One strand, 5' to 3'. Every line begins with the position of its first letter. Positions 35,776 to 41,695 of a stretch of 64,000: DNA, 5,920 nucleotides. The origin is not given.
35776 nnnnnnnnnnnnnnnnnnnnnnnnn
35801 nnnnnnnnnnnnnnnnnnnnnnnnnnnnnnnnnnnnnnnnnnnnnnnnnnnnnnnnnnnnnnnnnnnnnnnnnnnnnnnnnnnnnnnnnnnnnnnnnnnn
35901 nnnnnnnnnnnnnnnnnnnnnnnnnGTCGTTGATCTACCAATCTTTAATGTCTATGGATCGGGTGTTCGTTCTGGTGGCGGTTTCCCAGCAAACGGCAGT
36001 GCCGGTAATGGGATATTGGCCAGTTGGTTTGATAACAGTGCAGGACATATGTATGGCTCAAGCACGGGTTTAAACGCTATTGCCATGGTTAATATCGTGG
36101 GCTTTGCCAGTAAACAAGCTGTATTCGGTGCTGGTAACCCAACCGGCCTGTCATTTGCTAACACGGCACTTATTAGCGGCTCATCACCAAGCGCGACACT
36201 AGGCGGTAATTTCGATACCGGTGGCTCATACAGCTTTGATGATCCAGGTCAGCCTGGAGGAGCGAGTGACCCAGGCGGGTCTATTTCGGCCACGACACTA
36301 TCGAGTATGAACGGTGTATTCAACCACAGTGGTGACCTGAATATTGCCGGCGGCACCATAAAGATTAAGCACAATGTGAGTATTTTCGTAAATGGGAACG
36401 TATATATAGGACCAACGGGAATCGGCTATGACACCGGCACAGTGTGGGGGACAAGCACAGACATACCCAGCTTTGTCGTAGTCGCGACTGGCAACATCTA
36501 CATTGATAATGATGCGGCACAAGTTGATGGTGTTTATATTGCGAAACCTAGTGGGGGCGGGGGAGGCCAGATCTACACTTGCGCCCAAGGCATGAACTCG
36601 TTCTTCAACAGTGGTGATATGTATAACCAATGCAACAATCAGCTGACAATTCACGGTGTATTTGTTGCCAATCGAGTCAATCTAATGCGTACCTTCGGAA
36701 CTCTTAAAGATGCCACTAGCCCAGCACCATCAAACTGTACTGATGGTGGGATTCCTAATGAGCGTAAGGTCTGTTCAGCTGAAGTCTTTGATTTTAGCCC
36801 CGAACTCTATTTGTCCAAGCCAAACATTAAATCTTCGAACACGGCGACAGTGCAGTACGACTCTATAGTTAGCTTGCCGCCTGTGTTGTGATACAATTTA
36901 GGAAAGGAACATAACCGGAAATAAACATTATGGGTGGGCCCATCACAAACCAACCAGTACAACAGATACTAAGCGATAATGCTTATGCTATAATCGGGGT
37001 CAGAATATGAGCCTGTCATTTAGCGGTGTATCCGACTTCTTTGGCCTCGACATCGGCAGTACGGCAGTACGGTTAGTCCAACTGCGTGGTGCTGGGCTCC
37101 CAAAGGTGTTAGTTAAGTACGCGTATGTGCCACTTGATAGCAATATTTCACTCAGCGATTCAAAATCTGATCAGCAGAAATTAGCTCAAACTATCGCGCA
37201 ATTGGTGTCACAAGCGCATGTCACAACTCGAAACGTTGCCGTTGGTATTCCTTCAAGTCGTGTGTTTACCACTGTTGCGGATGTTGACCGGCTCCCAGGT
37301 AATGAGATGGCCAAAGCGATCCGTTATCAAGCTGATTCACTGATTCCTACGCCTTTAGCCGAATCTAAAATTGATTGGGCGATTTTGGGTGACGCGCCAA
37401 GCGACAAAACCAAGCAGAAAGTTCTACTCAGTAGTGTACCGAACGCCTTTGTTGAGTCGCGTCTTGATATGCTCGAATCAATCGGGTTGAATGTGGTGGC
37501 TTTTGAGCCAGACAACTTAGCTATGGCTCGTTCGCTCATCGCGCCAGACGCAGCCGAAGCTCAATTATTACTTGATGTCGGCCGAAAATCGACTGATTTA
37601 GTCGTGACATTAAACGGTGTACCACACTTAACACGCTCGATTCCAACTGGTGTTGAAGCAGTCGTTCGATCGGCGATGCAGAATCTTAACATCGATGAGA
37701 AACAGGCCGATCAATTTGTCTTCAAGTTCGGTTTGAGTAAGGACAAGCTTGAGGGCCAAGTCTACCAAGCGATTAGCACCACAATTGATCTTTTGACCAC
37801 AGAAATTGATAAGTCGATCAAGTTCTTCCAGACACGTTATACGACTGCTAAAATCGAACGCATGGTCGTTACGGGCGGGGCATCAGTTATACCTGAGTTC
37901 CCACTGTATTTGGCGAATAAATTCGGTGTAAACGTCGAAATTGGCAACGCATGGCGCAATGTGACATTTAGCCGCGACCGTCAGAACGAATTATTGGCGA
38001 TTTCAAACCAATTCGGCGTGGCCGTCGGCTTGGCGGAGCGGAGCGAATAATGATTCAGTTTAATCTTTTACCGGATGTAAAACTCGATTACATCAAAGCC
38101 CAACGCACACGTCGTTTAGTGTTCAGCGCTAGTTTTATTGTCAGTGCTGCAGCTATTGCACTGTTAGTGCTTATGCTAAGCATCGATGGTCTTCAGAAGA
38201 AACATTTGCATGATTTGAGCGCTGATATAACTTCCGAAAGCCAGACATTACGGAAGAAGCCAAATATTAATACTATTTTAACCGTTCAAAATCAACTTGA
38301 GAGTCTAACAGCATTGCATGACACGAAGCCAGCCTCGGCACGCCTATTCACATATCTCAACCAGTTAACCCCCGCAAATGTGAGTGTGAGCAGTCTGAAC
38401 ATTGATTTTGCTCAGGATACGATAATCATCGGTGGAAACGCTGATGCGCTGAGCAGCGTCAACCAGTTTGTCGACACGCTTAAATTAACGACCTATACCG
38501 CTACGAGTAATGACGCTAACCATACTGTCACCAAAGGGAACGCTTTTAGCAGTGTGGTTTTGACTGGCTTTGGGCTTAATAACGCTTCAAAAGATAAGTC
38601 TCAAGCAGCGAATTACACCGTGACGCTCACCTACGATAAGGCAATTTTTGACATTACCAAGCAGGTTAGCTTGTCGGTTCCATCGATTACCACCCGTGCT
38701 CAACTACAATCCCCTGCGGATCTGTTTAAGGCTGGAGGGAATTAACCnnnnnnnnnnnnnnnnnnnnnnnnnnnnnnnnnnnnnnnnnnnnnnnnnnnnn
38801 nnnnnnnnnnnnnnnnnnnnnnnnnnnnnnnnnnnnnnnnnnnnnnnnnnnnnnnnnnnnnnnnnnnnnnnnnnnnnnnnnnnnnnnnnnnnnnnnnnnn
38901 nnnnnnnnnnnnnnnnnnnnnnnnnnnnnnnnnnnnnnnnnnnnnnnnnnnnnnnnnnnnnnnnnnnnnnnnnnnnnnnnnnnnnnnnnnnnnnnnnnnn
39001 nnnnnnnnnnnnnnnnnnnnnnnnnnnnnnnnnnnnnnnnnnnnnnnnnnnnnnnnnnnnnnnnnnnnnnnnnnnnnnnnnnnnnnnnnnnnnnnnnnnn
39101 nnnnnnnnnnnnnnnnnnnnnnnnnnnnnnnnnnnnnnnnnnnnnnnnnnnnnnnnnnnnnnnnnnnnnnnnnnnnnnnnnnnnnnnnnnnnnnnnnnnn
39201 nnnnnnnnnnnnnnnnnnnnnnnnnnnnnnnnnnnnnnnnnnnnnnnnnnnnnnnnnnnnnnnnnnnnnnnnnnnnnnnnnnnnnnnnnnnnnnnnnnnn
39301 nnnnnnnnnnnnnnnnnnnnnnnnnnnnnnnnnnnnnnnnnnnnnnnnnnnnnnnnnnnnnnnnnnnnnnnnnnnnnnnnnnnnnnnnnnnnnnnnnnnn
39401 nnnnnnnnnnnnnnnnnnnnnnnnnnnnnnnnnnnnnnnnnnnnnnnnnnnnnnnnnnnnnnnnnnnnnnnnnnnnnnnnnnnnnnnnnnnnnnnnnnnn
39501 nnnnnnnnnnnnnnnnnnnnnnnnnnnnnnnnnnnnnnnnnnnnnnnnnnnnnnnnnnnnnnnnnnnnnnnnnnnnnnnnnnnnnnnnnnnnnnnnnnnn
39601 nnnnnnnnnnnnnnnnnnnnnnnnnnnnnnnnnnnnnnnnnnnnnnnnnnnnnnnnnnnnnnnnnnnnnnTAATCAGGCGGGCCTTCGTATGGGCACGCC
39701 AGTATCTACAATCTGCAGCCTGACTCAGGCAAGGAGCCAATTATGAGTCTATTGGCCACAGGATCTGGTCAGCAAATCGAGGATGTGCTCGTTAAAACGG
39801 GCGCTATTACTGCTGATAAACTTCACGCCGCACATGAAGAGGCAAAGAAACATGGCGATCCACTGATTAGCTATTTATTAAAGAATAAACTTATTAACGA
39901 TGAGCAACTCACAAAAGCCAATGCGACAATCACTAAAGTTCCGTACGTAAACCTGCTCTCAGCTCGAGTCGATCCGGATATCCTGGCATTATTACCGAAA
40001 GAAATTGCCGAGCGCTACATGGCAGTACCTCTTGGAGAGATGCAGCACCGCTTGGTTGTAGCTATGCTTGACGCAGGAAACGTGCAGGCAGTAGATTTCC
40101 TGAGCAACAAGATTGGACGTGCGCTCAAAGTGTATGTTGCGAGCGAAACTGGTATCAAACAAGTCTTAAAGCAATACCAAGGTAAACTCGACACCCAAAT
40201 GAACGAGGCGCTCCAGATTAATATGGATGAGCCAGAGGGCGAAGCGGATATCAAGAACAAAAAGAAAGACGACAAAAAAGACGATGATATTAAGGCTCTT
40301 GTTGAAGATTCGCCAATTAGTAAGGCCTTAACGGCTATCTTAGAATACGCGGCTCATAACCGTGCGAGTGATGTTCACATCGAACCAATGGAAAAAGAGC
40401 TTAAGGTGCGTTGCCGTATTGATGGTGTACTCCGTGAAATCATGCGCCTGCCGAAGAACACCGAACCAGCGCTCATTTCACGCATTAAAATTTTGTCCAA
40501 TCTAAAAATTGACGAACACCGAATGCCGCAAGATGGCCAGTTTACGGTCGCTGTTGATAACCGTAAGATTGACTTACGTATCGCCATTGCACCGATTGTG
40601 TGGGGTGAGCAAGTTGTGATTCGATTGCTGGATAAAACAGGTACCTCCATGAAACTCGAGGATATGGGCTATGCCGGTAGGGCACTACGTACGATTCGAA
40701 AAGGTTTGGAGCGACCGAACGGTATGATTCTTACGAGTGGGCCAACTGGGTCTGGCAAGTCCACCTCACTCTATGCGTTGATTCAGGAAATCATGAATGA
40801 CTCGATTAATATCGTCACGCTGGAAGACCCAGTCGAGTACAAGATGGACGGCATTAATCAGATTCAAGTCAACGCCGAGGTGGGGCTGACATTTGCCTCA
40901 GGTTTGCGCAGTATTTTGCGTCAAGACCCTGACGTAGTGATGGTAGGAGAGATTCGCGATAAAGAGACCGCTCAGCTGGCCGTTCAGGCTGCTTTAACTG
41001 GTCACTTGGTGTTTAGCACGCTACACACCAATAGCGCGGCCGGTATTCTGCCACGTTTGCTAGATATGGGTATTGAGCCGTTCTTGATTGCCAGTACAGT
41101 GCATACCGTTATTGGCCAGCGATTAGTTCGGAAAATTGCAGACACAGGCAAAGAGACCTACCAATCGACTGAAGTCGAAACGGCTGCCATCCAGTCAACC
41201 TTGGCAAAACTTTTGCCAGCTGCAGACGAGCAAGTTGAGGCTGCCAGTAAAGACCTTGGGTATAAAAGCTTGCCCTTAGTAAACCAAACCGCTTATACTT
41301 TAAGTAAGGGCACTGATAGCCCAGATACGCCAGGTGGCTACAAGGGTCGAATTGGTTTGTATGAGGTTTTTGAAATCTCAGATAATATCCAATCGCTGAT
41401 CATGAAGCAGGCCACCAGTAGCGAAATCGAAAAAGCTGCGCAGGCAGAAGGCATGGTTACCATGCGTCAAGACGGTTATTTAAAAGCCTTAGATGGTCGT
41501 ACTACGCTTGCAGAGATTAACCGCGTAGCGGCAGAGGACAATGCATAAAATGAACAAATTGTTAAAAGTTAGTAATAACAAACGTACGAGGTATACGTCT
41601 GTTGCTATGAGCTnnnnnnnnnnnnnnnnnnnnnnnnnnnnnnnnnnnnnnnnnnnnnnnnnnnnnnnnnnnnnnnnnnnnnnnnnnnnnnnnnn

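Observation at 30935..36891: Tandemly duplicated two-gene cassette of unknown function: single-pass membrane protein translationally coupled to a large secreted protein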

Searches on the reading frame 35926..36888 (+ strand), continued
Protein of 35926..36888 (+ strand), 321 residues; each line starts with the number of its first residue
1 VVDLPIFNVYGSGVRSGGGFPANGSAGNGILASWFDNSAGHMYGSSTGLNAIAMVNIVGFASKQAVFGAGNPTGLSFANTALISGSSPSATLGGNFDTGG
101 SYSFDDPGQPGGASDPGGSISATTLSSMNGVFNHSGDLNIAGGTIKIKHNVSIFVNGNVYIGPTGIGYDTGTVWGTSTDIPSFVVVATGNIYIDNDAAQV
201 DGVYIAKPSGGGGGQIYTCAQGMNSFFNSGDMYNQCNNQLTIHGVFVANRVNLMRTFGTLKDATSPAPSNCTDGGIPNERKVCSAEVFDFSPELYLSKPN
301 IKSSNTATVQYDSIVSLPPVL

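Call 97: search_protein_families(library=pfam, proteins=[L016:2825-4135:+, L016:4179-4742:+, L016:7008-8297:+, L016:8480-9112:+, L016:9384-12791:+, L060:86-2785:+, L060:2850-3941:-, L060:6946-8031:-, L060:8723-9868:-, L060:9884-11704:-], max_evalue=0.001)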
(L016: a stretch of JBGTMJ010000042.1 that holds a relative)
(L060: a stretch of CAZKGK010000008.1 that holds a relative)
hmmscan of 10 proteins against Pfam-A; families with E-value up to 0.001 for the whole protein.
L016:2825-4135:+ (437 aa): 3 families
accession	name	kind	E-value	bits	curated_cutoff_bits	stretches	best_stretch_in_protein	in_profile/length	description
PF13393.11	tRNA-synt_His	-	2e-40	139.4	25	1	10-318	1-301/308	Histidyl-tRNA synthetase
PF03129.25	HGTP_anticodon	-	2.1e-13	50.7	21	1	343-431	1-93/94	Anticodon binding domain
PF00587.30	tRNA-synt_2b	-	7.1e-09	36.4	29.3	1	66-428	1-174/179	tRNA synthetase class II core domain (G, H, P, S and T)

L016:4179-4742:+ (188 aa): 6 families
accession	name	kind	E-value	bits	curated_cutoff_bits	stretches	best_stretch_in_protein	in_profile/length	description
PF07719.23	TPR_2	-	2.7e-07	30.6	27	0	132-156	5-29/34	Tetratricopeptide repeat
PF13428.12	TPR_14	-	2.9e-05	24.8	23.5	0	132-156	5-29/44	Tetratricopeptide repeat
PF13424.12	TPR_12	-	3e-05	24.6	30.1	0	64-117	11-69/77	Tetratricopeptide repeat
PF13432.12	TPR_16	-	0.00012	22.9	32.7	0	64-117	5-55/65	Tetratricopeptide repeat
PF10602.15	RPN7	-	0.00016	21.8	29.6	0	47-123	29-103/174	26S proteasome subunit RPN7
PF23558.1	TPR_P4H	-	0.00056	20.4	27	1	59-141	4-88/91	Prolyl 4-hydroxylase peptide-substrate-binding domain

L016:7008-8297:+ (430 aa): 3 families
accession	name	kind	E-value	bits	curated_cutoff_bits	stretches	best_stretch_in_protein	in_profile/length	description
PF05697.18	Trigger_N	-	4.9e-30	105.2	22.2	1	3-147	1-144/144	Bacterial trigger factor protein (TF)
PF05698.19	Trigger_C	-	1.2e-28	100.6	22.7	1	266-424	1-161/162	Bacterial trigger factor protein (TF) C-terminus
PF00254.34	FKBP_C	-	2.8e-12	47.2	21.1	1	159-242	3-93/94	FKBP-type peptidyl-prolyl cis-trans isomerase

L016:8480-9112:+ (211 aa): 1 family
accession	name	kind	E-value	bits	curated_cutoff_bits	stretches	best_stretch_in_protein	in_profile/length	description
PF00574.28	CLP_protease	-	2.9e-73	246.1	20.2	1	27-206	2-181/182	Clp protease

L016:9384-12791:+ (1136 aa): 6 families
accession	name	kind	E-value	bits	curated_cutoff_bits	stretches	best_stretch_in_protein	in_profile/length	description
PF00562.33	RNA_pol_Rpb2_6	-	8.3e-126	420.5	23.4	1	617-978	28-373/373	RNA polymerase Rpb2, domain 6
PF04565.21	RNA_pol_Rpb2_3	-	5.5e-28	97.4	21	1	389-457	1-68/68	RNA polymerase Rpb2, domain 3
PF04560.25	RNA_pol_Rpb2_7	-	8.2e-27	93.9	32.1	1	980-1054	1-85/87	RNA polymerase Rpb2, domain 7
PF04561.19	RNA_pol_Rpb2_2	-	7.9e-25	88.1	21.7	1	152-330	13-190/190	RNA polymerase Rpb2, domain 2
PF04563.20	RNA_pol_Rpb2_1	-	2.7e-19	70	28.2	1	28-374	1-201/203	RNA polymerase beta subunit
PF10385.14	RNA_pol_Rpb2_45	-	5.2e-18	65.3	28.2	1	467-530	1-64/66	RNA polymerase beta subunit external 1 domain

L060:86-2785:+ (900 aa): 6 families
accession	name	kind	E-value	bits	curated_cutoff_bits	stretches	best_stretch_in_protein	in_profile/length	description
PF00122.25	E1-E2_ATPase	-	9.4e-46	156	28.1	1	80-271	2-180/181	E1-E2 ATPase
PF00689.26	Cation_ATPase_C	-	1e-33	117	27.3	1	696-876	1-171/175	Cation transporting ATPase, C-terminus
PF13246.12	Cation_ATPase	-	8.8e-24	83.8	21.7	1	355-442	3-91/91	Cation transport ATPase (P-type)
PF00702.32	Hydrolase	-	4.8e-13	50.4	26.4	1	501-622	87-191/191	haloacid dehalogenase-like hydrolase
PF00690.31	Cation_ATPase_N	-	1.9e-08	34.3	20.4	1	2-40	31-69/69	Cation transporter/ATPase, N-terminus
PF08282.18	Hydrolase_3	-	8.3e-05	22.9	20.9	1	599-642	200-243/255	haloacid dehalogenase-like hydrolase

L060:2850-3941:- (363 aa): 1 family
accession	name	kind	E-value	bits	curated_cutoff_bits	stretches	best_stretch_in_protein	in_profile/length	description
PF14341.11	PilX_N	-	1.1e-06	28.9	25.5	1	15-66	1-51/51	PilX N-terminal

L060:6946-8031:- (361 aa): 1 family
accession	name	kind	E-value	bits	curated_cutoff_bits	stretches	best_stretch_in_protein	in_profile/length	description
PF00348.22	polyprenyl_synt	-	2.4e-51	174.8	27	1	49-308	10-249/251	Polyprenyl synthetase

L060:8723-9868:- (381 aa): 5 families
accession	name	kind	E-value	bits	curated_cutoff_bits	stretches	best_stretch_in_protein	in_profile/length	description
PF04542.20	Sigma70_r2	-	2.8e-25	88.3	24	1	148-217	2-71/71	Sigma-70 region 2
PF04539.22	Sigma70_r3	-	1.8e-22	79.7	25.3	1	226-303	1-77/78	Sigma-70 region 3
PF04545.22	Sigma70_r4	-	5.4e-18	64.7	24.1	1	317-369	2-50/50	Sigma-70, region 4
PF00140.25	Sigma70_r1_2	-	1.2e-16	60.8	22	1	109-141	1-33/34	Sigma-70 factor, region 1.2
PF03979.19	Sigma70_r1_1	-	1.5e-06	28.5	22.5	1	20-87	5-68/81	Sigma-70 factor, region 1.1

L060:9884-11704:- (606 aa): 7 families
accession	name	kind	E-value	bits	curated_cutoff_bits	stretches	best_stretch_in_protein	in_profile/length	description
PF01807.25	Zn_ribbon_DnaG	-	7.4e-29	99.9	24.9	1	29-119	5-95/98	CHC2 zinc finger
PF08275.17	DNAG_N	-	1.4e-28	99.9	26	1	144-270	1-128/128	DNA primase catalytic core, N-terminal domain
PF13155.12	Toprim_2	-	3.2e-20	72.7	22.1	1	280-365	1-88/88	Toprim-like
PF10410.14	DnaB_bind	-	2.3e-12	47.4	20.6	1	384-438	2-56/56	DnaB-helicase binding domain of primase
PF13662.12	Toprim_4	-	4.6e-11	43.2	25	1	278-353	2-84/85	Toprim domain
PF01751.28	Toprim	-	3e-07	31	23.1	1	279-345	2-86/96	Toprim domain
PF13362.12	Toprim_3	-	0.00025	21.9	27.2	1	279-367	2-91/95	Toprim domain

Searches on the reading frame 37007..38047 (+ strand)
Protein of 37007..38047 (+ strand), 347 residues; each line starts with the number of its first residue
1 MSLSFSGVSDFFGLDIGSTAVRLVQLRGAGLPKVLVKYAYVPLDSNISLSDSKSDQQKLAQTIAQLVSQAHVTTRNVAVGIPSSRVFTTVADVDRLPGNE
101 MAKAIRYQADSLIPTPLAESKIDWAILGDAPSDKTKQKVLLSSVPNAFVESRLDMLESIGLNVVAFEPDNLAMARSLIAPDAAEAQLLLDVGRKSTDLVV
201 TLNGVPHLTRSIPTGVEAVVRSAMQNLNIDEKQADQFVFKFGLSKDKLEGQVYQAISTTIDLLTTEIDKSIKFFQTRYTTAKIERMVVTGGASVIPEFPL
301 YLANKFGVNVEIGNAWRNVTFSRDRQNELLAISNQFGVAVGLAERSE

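Call 13: search_protein_families(library=pfam, proteins=[window:37007-38047:+], max_evalue=0.01)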
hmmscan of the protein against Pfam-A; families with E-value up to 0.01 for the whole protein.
window:37007-38047:+ (347 aa): 3 families
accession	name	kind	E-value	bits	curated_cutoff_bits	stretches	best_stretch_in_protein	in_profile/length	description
PF11104.14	PilM_2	-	1.1e-39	136.8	27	1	13-346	1-339/340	Type IV pilus assembly protein PilM;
PF14450.12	FtsA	-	1.7e-08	35.3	31.8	1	188-316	2-113/127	Cell division protein FtsA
PF25216.1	Volactin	-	3e-06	27.4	35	1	190-306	172-291/321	Volactin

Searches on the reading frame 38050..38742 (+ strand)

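Call 13: search_protein_families(library=pfam, proteins=[window:38050-38742:+], max_evalue=0.01)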
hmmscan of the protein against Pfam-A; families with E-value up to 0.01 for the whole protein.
window:38050-38742:+ (231 aa): 1 family
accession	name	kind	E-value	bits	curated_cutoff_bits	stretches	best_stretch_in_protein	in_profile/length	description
PF05137.18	PilN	-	9.8e-05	22.8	22.8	1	99-149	2-50/78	Fimbrial assembly protein (PilN)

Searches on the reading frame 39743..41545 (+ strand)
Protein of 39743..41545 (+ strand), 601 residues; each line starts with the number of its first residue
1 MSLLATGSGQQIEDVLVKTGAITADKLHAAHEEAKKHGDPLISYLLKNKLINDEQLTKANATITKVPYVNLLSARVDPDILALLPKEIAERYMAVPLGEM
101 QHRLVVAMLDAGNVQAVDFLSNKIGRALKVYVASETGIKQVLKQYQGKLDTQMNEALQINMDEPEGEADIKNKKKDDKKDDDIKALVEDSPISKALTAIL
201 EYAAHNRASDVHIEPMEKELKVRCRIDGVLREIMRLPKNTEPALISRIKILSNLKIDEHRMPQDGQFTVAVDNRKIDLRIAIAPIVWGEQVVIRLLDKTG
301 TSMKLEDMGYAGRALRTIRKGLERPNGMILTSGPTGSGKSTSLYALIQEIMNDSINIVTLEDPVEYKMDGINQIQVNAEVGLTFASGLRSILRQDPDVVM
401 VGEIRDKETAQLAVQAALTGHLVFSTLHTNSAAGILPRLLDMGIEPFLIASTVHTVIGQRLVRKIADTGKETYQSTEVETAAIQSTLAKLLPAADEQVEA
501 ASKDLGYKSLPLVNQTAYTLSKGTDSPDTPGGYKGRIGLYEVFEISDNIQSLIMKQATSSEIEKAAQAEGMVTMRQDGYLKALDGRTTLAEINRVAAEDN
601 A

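Call 13: search_protein_families(library=pfam, proteins=[window:39743-41545:+], max_evalue=0.01)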
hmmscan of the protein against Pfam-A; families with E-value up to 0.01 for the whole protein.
window:39743-41545:+ (601 aa): 6 families
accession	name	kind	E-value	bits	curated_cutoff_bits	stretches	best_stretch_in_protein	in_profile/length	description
PF00437.27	T2SSE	-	9.2e-124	413.3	24.9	1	188-594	4-370/370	Type II/IV secretion system protein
PF05157.20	MshEN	-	1.9e-14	53.9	23.1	1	66-149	3-87/90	MshEN domain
PF13173.12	AAA_14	-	0.00041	20.8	27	1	328-436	4-103/129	AAA domain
PF20720.3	nSTAND3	-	0.0025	18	27.2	1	320-365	12-56/155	Novel STAND NTPase 3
PF25199.1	nSTAND_NTPase5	-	0.0081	16.4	34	0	323-364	38-80/145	Novel STAND NTPase 5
PF13555.12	AAA_29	-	0.0098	16.1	27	0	325-347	21-43/61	P-loop containing region of AAA domain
